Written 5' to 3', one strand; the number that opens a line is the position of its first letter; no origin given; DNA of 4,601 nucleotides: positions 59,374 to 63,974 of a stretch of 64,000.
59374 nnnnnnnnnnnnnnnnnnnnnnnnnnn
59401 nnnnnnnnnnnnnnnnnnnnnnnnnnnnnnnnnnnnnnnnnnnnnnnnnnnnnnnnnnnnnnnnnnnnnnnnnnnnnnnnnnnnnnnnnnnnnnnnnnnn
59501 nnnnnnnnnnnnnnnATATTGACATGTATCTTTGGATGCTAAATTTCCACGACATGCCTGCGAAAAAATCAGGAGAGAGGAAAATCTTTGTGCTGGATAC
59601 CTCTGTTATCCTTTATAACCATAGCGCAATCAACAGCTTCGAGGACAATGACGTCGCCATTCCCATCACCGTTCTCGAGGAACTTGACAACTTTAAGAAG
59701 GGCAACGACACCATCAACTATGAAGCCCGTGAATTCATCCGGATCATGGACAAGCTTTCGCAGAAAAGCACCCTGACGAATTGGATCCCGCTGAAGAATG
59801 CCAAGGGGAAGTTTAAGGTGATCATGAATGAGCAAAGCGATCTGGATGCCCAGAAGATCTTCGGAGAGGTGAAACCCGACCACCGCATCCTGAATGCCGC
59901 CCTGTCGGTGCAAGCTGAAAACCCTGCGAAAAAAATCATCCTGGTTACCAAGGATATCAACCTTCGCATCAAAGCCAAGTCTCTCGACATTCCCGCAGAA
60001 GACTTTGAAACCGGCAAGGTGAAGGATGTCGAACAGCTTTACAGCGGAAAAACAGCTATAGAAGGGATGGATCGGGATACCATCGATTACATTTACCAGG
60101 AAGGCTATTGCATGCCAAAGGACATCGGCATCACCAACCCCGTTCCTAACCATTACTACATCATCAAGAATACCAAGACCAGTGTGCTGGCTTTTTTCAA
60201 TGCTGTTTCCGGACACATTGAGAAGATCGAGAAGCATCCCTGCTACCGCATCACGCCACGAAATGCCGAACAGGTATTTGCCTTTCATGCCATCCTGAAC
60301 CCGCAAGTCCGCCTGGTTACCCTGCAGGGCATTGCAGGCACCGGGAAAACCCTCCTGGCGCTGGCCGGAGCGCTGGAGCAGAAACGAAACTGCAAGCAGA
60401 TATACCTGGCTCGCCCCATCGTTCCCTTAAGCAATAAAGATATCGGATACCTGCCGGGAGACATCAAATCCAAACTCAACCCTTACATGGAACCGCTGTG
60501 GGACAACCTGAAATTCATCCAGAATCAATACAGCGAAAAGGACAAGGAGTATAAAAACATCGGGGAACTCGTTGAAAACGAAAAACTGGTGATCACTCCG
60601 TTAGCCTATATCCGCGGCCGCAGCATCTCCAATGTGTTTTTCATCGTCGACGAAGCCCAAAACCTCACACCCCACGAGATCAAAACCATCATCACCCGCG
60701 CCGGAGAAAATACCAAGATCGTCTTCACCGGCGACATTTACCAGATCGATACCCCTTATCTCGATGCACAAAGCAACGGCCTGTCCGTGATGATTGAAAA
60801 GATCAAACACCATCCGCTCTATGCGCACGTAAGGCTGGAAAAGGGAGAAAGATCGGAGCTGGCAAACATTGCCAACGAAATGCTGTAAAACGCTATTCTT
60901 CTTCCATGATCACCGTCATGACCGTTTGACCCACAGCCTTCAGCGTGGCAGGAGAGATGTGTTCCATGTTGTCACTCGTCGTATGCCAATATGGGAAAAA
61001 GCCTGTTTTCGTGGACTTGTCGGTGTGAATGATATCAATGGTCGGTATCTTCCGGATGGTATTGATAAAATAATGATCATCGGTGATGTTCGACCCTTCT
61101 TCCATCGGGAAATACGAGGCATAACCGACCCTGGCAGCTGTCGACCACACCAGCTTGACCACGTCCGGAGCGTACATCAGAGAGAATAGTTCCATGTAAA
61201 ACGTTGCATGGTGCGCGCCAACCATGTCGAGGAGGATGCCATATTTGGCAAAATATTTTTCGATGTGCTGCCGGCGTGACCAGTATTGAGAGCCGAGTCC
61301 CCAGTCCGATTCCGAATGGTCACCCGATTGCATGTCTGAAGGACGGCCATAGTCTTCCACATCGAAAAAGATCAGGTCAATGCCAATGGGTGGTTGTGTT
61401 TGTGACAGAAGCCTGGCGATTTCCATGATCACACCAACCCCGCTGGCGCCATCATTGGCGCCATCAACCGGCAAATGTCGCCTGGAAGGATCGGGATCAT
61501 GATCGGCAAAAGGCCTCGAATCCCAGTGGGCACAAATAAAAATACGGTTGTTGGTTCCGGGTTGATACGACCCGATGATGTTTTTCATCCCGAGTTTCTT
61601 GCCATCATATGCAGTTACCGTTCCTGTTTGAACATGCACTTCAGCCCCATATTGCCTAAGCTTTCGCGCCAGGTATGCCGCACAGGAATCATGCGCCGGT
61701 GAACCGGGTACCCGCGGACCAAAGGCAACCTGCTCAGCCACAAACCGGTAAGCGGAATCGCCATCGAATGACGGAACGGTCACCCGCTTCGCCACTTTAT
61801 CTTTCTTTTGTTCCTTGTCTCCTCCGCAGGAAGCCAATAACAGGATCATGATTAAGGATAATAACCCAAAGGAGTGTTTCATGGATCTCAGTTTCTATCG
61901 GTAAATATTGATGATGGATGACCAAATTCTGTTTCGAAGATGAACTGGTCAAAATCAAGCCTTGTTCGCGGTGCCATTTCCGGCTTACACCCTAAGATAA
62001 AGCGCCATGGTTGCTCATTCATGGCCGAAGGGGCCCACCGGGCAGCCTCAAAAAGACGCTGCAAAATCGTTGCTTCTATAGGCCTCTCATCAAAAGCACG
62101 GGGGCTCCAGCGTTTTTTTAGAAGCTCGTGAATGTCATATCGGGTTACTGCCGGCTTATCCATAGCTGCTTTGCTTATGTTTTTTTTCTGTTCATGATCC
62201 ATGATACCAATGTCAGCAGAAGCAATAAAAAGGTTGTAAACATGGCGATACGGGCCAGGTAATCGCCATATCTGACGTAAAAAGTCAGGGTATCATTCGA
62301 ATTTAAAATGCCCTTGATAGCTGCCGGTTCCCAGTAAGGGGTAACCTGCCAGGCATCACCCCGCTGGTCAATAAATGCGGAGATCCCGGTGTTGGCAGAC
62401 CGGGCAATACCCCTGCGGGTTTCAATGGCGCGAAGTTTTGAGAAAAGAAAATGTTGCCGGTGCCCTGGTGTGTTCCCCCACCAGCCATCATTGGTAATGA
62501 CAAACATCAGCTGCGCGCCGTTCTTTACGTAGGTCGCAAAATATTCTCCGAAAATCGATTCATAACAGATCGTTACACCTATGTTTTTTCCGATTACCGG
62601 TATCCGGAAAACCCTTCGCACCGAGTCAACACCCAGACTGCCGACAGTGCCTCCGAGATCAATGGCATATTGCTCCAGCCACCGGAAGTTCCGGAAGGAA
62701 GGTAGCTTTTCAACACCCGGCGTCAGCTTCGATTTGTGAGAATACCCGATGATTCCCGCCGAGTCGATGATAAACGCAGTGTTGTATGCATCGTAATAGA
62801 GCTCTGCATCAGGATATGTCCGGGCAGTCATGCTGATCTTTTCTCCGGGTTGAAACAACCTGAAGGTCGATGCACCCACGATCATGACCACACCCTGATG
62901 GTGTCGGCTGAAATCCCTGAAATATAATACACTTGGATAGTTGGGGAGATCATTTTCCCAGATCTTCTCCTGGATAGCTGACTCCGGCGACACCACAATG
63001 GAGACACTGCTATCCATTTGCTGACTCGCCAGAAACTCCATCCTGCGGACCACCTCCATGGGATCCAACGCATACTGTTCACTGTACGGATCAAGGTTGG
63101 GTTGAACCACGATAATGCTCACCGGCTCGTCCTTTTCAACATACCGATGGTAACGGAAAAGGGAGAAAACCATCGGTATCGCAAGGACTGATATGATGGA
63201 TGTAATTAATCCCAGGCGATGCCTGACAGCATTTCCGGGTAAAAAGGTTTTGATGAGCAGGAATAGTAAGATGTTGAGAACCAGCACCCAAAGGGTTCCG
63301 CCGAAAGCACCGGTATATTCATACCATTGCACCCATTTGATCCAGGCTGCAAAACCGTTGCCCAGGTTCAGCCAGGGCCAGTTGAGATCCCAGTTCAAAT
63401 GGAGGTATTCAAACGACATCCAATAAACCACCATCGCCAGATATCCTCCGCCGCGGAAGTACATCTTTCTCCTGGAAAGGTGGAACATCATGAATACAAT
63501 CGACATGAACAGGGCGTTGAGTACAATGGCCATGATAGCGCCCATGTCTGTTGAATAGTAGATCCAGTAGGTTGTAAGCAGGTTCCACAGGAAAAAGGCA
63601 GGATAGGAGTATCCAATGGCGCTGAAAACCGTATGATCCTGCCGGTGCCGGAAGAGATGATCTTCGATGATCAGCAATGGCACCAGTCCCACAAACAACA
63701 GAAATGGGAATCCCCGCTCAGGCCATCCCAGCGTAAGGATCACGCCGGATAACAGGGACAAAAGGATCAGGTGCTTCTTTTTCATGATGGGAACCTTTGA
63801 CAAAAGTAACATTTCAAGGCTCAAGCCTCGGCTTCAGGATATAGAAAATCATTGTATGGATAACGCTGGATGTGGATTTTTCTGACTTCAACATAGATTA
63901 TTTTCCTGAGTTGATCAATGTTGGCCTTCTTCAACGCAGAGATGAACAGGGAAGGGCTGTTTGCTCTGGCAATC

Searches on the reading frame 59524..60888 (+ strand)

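Call 53: search_protein_families(library=pfam, proteins=[window:59524-60888:+], max_evalue=0.00001)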
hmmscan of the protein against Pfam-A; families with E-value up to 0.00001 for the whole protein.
window:59524-60888:+ (454 aa): 3 families
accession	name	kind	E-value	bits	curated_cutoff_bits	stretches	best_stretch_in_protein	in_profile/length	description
PF02562.22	PhoH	-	6.9e-48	163.3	27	1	243-441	2-189/205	PhoH-like protein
PF13638.12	PIN_4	-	4.1e-36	124.6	21.9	1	22-162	1-132/132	PIN domain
PF13604.12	AAA_30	-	1.3e-07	32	27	0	247-278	3-34/191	AAA domain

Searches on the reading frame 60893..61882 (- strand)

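Call 53: search_protein_families(library=pfam, proteins=[window:60893-61882:-], max_evalue=0.00001)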
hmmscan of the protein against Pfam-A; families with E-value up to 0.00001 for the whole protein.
window:60893-61882:- (329 aa): 1 family
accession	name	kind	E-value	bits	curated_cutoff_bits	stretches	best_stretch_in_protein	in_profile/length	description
PF04389.22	Peptidase_M28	-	1.3e-34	120.1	21.3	1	101-324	1-192/193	Peptidase family M28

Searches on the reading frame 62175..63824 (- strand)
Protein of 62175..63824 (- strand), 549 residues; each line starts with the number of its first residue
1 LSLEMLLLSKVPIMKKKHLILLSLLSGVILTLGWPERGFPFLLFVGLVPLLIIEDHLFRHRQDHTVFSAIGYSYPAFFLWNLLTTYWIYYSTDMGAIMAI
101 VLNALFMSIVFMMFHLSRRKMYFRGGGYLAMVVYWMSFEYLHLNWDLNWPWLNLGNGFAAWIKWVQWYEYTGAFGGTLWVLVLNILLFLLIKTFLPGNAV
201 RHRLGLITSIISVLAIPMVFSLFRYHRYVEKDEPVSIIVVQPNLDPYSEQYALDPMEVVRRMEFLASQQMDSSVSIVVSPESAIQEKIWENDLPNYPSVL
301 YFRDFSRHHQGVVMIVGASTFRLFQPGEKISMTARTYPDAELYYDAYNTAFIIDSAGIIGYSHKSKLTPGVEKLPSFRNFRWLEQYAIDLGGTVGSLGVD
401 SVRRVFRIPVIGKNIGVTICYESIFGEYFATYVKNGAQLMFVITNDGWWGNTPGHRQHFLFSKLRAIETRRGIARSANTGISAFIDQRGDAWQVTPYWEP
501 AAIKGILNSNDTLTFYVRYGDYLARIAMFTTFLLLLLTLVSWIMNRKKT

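Call 53: search_protein_families(library=pfam, proteins=[window:62175-63824:-], max_evalue=0.00001)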
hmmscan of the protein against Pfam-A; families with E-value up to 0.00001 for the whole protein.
window:62175-63824:- (549 aa): 2 families
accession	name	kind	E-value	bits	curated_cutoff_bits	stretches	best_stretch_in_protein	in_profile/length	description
PF20154.4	LNT_N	-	2.9e-22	80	27.1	1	26-186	1-159/159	Apolipoprotein N-acyltransferase N-terminal domain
PF00795.27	CN_hydrolase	-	2.7e-18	66.7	23.2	1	244-492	9-231/256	Carbon-nitrogen hydrolase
